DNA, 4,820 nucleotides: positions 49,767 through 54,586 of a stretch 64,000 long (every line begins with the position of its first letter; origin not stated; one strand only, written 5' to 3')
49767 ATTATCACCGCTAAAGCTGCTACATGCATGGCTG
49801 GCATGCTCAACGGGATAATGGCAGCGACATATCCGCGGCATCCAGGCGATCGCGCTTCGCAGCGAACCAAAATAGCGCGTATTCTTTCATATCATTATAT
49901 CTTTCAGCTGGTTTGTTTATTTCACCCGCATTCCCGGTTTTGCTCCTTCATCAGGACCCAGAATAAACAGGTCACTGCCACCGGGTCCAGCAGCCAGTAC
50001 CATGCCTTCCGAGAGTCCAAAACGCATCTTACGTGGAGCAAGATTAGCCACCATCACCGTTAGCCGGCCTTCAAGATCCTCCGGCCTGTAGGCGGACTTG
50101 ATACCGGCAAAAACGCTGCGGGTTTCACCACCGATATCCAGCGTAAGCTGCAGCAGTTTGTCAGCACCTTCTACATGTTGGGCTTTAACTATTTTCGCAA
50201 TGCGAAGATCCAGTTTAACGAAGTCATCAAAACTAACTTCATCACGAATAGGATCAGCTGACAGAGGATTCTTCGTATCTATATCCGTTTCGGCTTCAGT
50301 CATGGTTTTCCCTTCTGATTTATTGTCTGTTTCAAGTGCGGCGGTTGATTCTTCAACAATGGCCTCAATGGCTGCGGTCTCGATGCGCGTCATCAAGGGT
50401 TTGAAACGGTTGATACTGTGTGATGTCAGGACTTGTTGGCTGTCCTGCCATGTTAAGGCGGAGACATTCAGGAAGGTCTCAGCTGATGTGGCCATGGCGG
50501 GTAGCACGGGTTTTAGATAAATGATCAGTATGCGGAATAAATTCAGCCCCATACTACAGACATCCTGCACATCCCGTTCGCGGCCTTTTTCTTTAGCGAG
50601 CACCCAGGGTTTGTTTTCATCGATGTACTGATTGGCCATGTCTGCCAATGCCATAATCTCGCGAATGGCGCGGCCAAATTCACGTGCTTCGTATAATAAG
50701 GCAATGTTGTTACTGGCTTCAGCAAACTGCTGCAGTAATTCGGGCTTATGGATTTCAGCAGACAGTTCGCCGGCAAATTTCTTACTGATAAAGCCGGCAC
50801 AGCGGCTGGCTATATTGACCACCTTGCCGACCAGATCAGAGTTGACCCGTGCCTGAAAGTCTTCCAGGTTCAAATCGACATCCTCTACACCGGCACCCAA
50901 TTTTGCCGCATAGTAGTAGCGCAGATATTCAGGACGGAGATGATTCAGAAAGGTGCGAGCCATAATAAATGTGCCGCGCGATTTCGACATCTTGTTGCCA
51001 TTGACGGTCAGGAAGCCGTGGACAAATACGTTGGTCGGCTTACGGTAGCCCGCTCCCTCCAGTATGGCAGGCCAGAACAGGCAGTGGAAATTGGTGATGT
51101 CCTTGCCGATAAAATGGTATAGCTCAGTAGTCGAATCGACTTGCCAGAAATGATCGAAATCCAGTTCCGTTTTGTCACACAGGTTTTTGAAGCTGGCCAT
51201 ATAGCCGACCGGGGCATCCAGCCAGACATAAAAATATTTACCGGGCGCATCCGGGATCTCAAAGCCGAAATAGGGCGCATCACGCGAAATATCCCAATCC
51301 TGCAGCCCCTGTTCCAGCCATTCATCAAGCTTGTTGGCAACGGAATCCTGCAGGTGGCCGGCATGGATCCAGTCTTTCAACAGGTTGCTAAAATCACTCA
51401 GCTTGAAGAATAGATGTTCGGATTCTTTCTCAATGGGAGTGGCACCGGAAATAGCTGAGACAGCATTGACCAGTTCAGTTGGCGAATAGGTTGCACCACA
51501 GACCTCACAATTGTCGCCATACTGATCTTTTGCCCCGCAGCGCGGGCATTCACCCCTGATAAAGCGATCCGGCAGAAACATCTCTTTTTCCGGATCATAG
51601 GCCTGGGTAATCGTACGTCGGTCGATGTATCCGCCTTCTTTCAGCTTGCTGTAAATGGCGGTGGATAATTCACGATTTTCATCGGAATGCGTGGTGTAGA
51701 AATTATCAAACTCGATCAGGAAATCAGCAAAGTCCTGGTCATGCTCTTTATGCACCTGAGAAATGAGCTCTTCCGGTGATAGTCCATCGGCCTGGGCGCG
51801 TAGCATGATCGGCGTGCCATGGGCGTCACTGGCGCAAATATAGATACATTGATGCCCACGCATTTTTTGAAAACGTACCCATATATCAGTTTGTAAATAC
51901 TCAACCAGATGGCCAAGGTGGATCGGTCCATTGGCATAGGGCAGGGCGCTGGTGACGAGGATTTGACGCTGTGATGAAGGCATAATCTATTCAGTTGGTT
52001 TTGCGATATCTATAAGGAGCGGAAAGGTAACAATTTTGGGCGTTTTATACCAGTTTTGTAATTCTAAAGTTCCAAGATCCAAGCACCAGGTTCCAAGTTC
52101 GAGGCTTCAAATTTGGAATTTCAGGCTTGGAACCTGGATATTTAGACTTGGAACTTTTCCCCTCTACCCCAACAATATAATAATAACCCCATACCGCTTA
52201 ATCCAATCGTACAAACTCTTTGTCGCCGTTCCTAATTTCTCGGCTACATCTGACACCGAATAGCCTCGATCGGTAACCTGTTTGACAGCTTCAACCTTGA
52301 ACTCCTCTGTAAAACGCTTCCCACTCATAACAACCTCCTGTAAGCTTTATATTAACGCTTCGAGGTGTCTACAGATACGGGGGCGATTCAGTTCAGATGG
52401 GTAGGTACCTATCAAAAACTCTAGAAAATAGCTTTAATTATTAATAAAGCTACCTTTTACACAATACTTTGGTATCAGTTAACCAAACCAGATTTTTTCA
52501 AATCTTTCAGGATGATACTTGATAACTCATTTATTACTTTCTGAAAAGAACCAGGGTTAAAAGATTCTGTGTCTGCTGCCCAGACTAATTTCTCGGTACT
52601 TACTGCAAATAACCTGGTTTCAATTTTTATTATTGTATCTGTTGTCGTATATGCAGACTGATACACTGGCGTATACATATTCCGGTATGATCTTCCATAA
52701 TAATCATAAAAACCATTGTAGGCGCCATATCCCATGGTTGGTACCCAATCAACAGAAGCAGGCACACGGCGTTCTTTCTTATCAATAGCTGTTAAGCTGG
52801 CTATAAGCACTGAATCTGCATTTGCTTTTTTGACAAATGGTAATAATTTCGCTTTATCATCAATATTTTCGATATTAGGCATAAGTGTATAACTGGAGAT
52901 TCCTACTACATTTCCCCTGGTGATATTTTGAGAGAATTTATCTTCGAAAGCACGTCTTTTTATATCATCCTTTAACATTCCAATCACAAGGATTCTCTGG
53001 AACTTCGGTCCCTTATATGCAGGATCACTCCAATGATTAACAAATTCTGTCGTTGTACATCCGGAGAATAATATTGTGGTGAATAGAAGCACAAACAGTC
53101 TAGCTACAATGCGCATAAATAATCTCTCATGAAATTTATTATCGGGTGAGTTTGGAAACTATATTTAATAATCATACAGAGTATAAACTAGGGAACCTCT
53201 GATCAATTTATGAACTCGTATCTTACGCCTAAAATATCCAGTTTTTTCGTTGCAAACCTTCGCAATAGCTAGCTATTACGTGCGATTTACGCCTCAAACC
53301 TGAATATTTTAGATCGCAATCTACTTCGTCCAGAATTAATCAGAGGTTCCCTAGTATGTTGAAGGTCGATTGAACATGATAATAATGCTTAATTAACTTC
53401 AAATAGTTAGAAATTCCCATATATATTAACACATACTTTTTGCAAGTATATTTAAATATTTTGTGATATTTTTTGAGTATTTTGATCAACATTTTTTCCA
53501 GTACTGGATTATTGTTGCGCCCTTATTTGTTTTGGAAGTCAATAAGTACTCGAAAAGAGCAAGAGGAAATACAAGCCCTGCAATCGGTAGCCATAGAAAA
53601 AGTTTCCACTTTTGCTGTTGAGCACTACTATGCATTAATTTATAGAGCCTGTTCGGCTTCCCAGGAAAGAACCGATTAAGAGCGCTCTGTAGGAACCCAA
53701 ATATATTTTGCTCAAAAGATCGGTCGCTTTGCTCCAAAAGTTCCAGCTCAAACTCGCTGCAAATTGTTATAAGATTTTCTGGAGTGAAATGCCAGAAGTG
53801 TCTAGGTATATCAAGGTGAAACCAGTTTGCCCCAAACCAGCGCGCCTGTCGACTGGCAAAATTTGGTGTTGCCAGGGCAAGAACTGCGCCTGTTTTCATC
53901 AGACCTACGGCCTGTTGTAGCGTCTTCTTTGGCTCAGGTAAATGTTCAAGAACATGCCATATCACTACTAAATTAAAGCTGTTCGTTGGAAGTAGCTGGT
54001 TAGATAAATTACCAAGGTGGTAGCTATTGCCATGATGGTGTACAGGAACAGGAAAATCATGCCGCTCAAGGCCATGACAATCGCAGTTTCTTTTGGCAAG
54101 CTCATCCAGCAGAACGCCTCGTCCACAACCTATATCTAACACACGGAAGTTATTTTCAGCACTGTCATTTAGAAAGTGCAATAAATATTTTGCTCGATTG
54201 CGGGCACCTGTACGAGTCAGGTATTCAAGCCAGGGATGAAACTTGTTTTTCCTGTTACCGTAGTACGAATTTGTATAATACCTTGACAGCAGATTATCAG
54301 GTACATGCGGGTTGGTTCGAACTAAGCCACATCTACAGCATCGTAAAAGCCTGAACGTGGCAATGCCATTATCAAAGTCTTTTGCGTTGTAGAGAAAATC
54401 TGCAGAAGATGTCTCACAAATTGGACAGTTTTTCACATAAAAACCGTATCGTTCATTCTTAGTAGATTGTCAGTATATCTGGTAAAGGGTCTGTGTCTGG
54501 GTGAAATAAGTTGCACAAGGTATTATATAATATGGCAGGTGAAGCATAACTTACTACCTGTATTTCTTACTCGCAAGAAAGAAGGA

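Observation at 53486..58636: GT-C/TPR glycosyltransferase, pentahaem cytochrome and methyltransferase operon with a divergent polyprenol-phosphate sugar synthase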

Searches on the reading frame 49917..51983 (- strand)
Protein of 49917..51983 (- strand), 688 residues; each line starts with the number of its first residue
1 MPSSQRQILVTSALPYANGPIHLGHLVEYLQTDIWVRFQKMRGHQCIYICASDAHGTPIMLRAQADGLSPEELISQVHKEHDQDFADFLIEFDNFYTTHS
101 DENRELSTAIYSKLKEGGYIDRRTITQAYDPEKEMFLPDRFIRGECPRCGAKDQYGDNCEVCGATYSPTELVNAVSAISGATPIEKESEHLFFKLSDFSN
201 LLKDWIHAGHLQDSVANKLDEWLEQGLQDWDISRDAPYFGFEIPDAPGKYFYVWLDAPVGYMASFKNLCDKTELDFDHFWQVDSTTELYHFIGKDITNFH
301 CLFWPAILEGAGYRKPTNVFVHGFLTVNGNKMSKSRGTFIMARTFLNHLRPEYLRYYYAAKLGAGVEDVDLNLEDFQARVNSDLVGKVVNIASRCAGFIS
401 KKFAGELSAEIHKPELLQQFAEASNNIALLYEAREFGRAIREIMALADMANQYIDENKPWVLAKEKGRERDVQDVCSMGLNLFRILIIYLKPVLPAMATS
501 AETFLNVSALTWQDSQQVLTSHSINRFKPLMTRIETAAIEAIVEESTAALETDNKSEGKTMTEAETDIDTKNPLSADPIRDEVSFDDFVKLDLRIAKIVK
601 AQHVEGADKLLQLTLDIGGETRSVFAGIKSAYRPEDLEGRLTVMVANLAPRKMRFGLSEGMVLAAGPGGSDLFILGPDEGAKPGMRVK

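Call 63: find_related_loci(query=window:49917-51983:-, collection=genome_contigs, flank=1000)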
Query window:49917-51983:- (688 aa) in genome_contigs; peptide patterns used: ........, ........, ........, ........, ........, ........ (x = any residue, [..] = any of these).
600 stretches matched a pattern (row limit reached: there are more); 556 encode a relative of the query (tblastn E <= 1e-3); the best 80 are kept; 80 distinct loci.
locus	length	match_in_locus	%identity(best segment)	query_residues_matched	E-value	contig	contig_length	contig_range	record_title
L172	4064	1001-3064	95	1-688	0e+0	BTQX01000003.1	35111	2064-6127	MAG: Gammaproteobacteria bacterium BMS9Abin25 DNA, NODE_227_length_35111, whole genome shotgun sequence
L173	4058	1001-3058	91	1-688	0e+0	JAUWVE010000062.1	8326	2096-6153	MAG: Gammaproteobacteria bacterium isolate CSMAG_2624 CSMAG_2624_k141_2739876_length_8326_cov_9.8900, whole genome shotg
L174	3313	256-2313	91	1-688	0e+0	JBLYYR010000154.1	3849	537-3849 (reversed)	MAG: Arenicellales bacterium isolate DBRS4.bin12 k97_485901, whole genome shotgun sequence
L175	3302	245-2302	90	1-688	0e+0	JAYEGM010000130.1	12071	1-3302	MAG: Pseudomonadota bacterium isolate MAG246 MAG246_130, whole genome shotgun sequence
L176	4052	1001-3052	85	1-688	0e+0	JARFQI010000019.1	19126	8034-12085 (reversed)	MAG: Arenicellales bacterium isolate MAG_Ve_Sed_20 k141_4105369, whole genome shotgun sequence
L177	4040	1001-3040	84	1-688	0e+0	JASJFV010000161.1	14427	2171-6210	MAG: Gammaproteobacteria bacterium isolate ChSd.bin.21 ChesSed_k141_886563, whole genome shotgun sequence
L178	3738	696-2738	73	1-688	0e+0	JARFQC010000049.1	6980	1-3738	MAG: Arenicellales bacterium isolate MAG_Ve_Sed_14 k141_4607933, whole genome shotgun sequence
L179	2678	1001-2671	88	1-557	0e+0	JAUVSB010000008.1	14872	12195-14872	MAG: Gammaproteobacteria bacterium isolate CSMAG_729 CSMAG_729_k127_1158964_length_14872_cov_15.0096, whole genome shotg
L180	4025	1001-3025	73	4-688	0e+0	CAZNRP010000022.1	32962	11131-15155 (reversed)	MAG TPA_asm: uncultured Thiohalophilus sp. isolate SRP128015_co1_353 genome assembly, contig: NODE_1420_length_32962_cov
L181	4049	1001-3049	71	4-688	0e+0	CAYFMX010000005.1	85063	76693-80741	MAG TPA_asm: uncultured Piscirickettsiaceae bacterium isolate ERP019367_co2_103 genome assembly, contig: NODE_294_length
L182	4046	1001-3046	71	4-688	0e+0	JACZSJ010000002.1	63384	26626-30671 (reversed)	MAG: Proteobacteria bacterium isolate B10T3L8 B10T3L8_NODE78, whole genome shotgun sequence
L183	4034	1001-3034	70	1-688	0e+0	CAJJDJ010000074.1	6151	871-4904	MAG: Thiotrichaceae bacterium UBA7359 isolate FRAM18_bin315 genome assembly, contig: FRAM18_bin315-74, whole genome shot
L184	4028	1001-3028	71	1-688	0e+0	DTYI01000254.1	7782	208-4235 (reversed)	MAG TPA_asm: Thiotrichales bacterium isolate UWMA-0217 k99_65955, whole genome shotgun sequence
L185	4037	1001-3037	72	1-688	0e+0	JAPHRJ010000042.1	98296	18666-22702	MAG: Gammaproteobacteria bacterium isolate N2D-Bin_13 c_000000967575, whole genome shotgun sequence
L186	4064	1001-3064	70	3-688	0e+0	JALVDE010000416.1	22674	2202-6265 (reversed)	MAG: Gammaproteobacteria bacterium isolate 134-614_metabat2_scaf2bin.015 134-614_scaffold_680_c1, whole genome shotgun s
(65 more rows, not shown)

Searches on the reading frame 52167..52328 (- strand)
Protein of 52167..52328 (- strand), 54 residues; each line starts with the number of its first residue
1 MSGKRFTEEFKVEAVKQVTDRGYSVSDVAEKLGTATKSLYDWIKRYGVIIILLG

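Call 84: search_protein_families(library=pfam, proteins=[window:52167-52328:-], max_evalue=0.01)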
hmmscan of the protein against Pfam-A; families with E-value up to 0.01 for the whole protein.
seq(54 aa): 7 families
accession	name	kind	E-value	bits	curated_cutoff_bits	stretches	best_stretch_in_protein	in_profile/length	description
PF01527.26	HTH_Tnp_1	-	2.5e-14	53.7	24.1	1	3-46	3-47/75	Transposase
PF13542.12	HTH_Tnp_ISL3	-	1.5e-08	34.4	27.4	1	3-46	9-50/51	Helix-turn-helix domain of transposase family ISL3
PF13518.12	HTH_28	-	2.1e-07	31.3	25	1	10-46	1-36/52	Helix-turn-helix domain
PF13384.12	HTH_23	-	1.9e-06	27.9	24.6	1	12-46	8-41/50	Homeodomain-like domain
PF06056.18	Terminase_5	-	0.00026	21.3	20.3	1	22-47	13-38/58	Putative ATPase subunit of terminase (gpP-like)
PF13551.12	HTH_29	-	0.00085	19.8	28.1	1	20-46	9-36/64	Winged helix-turn helix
PF12728.13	HTH_17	-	0.0055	17.4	27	1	23-45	2-24/51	Helix-turn-helix domain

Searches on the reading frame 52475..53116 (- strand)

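Call 3: search_protein_families(library=pfam, proteins=[window:52475-53116:-], max_evalue=0.01)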
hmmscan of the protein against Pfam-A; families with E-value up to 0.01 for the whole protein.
window:52475-53116:- (213 aa): 1 family
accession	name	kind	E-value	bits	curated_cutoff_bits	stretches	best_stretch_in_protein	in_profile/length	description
PF13590.11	DUF4136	-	0.0046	17.8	32.8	1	98-198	56-142/152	Domain of unknown function (DUF4136)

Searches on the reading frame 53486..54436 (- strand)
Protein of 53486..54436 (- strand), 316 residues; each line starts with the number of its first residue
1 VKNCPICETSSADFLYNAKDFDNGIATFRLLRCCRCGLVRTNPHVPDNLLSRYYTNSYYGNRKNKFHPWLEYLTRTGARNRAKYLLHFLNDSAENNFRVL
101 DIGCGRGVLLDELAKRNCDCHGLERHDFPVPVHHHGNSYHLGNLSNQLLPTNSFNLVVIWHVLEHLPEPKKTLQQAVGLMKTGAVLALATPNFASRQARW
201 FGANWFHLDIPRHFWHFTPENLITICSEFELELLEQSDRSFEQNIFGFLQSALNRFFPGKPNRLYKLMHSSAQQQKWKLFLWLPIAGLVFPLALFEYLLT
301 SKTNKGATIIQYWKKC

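Call 3: search_protein_families(library=pfam, proteins=[window:53486-54436:-], max_evalue=0.01)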
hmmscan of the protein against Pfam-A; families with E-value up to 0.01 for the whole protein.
window:53486-54436:- (316 aa): 6 families
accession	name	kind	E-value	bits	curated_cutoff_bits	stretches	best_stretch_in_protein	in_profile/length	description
PF13489.12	Methyltransf_23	-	5.2e-23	82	27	1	81-236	8-164/164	Methyltransferase domain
PF08241.18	Methyltransf_11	-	1e-09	39.3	21.2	1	100-187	1-94/95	Methyltransferase domain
PF08242.18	Methyltransf_12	-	1.3e-09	39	30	1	100-186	1-98/98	Methyltransferase domain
PF13847.12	Methyltransf_31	-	2.3e-09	37.5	27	1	95-193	3-114/145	Methyltransferase domain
PF07021.18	MetW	-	7.6e-09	35.9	21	1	95-201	13-120/193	Methionine biosynthesis protein MetW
PF13649.12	Methyltransf_25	-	9e-08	33.2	27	1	99-183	1-96/97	Methyltransferase domain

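Call 4: search_protein_families(library=ncbifam, proteins=[window:53486-54436:-], max_evalue=0.01)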
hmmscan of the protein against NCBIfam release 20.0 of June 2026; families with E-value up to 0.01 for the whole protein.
window:53486-54436:- (316 aa): 10 families
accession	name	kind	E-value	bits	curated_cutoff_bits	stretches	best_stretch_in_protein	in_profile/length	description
TIGR02081.1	metW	equivalog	2.7e-10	40.1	189.5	1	91-230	9-152/194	methionine biosynthesis protein MetW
TIGR01983.1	UbiG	equivalog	8.1e-10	38.4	102.95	1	92-192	46-155/228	bifunctional 2-polyprenyl-6-hydroxyphenol methylase/3-demethylubiquinol 3-O-methyltransferase UbiG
TIGR04345.1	ovoA_Cterm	equivalog_domain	8.9e-08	31.9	170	1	152-191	133-172/242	putative 4-mercaptohistidine N1-methyltransferase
TIGR02072.1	BioC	equivalog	1.2e-07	31.8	184.95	1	80-190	18-134/244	malonyl-ACP O-methyltransferase BioC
NF045667.1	MTase_DVU1556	equivalog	3e-07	30.1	155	1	94-189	21-120/213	DVU_1556 family methyltransferase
NF043040.1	corrin_prot_MT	hypoth_equivalog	1.8e-06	27.5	180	1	90-125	36-71/216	corrinoid protein-associated methyltransferase CpaM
NF010703.0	PRK14103.1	equivalog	2.9e-06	26.9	320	1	71-193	6-130/256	trans-aconitate 2-methyltransferase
TIGR02021.1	BchM-ChlM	equivalog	9.5e-05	21.9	158.9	1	75-202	34-169/218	magnesium protoporphyrin IX methyltransferase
NF050150.1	RiPP_MTase_ApyS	equivalog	0.0038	16.5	400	1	98-122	144-168/323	RiPP biosynthesis methyltransferase ApyS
TIGR04096.1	dnd_rel_methyl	subfamily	0.0073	15.1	150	0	95-182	29-101/478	DNA phosphorothioation-associated putative methyltransferase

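Call 47: search_solved_structures(query=window:53486-54436:-, max_evalue=0.001)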
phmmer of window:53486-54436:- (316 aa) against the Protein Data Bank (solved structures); distinct sequences matched with E-value up to 0.001: 4.
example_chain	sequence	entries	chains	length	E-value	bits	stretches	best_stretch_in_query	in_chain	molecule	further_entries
4kdc_A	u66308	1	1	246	6.4e-05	25.2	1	98-194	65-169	3-demethylubiquinone-9 3-methyltransferase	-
4kdr_A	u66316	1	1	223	0.00011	24.4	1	98-192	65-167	3-demethylubiquinone-9 3-methyltransferase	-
5dpm_A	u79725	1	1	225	0.00012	24.4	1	98-192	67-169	Ubiquinone biosynthesis O-methyltransferase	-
3cc8_A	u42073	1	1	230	0.00077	21.7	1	98-209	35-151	Putative methyltransferase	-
